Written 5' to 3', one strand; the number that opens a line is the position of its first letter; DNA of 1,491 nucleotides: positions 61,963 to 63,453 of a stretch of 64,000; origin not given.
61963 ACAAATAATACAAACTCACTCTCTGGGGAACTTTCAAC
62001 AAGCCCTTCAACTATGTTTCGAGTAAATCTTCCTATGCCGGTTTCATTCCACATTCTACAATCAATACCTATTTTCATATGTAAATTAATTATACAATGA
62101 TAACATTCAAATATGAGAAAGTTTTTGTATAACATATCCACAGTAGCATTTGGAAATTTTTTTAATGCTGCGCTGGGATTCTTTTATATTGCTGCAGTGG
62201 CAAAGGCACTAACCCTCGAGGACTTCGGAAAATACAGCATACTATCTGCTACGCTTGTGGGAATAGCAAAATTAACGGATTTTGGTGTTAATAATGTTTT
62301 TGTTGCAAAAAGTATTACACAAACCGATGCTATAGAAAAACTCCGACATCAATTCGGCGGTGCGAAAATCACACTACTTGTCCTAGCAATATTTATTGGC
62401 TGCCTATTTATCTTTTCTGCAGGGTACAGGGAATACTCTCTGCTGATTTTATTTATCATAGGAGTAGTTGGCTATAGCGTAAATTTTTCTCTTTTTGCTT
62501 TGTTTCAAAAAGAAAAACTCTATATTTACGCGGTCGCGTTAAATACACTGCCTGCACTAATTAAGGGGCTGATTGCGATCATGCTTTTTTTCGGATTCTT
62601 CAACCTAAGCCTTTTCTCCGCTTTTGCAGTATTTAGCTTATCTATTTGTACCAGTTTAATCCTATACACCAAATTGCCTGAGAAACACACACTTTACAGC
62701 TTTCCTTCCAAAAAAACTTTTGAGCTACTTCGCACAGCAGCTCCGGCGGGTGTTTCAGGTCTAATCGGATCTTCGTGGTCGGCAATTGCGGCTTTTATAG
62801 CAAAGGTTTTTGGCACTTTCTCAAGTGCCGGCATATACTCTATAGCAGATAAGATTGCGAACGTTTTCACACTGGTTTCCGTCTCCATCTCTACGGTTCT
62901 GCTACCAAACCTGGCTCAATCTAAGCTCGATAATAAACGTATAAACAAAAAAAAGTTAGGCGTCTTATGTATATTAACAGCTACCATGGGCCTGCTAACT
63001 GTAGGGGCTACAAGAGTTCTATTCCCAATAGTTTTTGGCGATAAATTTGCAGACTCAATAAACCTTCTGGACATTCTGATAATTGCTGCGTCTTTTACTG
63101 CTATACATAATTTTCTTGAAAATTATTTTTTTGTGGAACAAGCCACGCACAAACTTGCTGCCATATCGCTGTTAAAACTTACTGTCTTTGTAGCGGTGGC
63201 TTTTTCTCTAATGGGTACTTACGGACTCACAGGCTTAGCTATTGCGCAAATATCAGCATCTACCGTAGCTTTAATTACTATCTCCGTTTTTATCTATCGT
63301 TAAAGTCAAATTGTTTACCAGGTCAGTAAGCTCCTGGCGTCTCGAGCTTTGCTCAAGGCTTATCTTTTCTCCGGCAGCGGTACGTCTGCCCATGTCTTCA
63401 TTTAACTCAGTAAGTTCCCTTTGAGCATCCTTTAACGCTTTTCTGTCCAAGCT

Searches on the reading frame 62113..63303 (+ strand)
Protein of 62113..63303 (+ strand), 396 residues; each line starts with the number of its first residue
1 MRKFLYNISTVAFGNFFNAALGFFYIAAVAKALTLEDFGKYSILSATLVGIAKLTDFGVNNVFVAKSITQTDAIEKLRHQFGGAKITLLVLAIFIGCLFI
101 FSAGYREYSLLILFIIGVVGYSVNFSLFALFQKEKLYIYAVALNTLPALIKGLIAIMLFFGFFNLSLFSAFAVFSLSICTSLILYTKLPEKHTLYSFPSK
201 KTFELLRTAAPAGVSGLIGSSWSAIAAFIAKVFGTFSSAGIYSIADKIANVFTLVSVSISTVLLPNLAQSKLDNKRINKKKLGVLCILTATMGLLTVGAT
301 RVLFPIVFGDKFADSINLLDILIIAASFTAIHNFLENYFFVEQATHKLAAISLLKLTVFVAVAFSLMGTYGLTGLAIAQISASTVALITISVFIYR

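Call 34: find_encoding_contigs(protein=window:62113-63303:+, flank=10000, max_places=4)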
Protein window:62113-63303:+ (396 aa): 16 contigs read that carry it; 4 places shown.
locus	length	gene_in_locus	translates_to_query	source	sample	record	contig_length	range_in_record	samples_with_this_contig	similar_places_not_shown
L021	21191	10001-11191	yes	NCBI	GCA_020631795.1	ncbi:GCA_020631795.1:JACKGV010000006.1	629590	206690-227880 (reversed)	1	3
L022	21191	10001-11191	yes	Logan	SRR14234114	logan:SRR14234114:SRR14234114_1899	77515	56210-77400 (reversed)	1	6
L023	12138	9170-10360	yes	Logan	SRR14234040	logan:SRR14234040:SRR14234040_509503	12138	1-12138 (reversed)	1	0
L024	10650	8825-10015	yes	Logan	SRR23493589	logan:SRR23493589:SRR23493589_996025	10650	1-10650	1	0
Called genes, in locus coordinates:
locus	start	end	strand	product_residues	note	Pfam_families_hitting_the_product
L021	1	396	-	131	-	-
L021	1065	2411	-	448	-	PF00587:tRNA-synt_2b, PF03129:HGTP_anticodon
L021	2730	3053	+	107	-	-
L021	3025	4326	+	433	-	PF00817:IMS, PF11799:IMS_C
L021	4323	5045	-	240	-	PF11967:RecO_N, PF02565:RecO_C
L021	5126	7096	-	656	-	PF13196:DUF4012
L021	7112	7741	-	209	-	PF02397:Bac_transf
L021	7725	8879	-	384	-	PF13439:Glyco_transf_4, PF00534:Glycos_transf_1, PF13692:Glyco_trans_1_4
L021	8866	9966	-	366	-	PF13439:Glyco_transf_4, PF00534:Glycos_transf_1, PF13692:Glyco_trans_1_4, PF13524:Glyco_trans_1_2 (weak)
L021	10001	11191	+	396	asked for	PF01943:Polysacc_synt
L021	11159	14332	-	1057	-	PF04932:Wzy_C, PF02366:PMT, PF13231:PMT_2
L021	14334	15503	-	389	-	PF00534:Glycos_transf_1, PF13692:Glyco_trans_1_4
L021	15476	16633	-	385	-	PF13439:Glyco_transf_4, PF13477:Glyco_trans_4_2 (weak), PF13579:Glyco_trans_4_4, PF00534:Glycos_transf_1, PF13692:Glyco_trans_1_4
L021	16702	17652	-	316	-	PF13692:Glyco_trans_1_4 (weak)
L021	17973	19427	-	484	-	-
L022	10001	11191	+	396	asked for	PF01943:Polysacc_synt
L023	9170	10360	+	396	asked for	PF01943:Polysacc_synt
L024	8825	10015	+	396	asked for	PF01943:Polysacc_synt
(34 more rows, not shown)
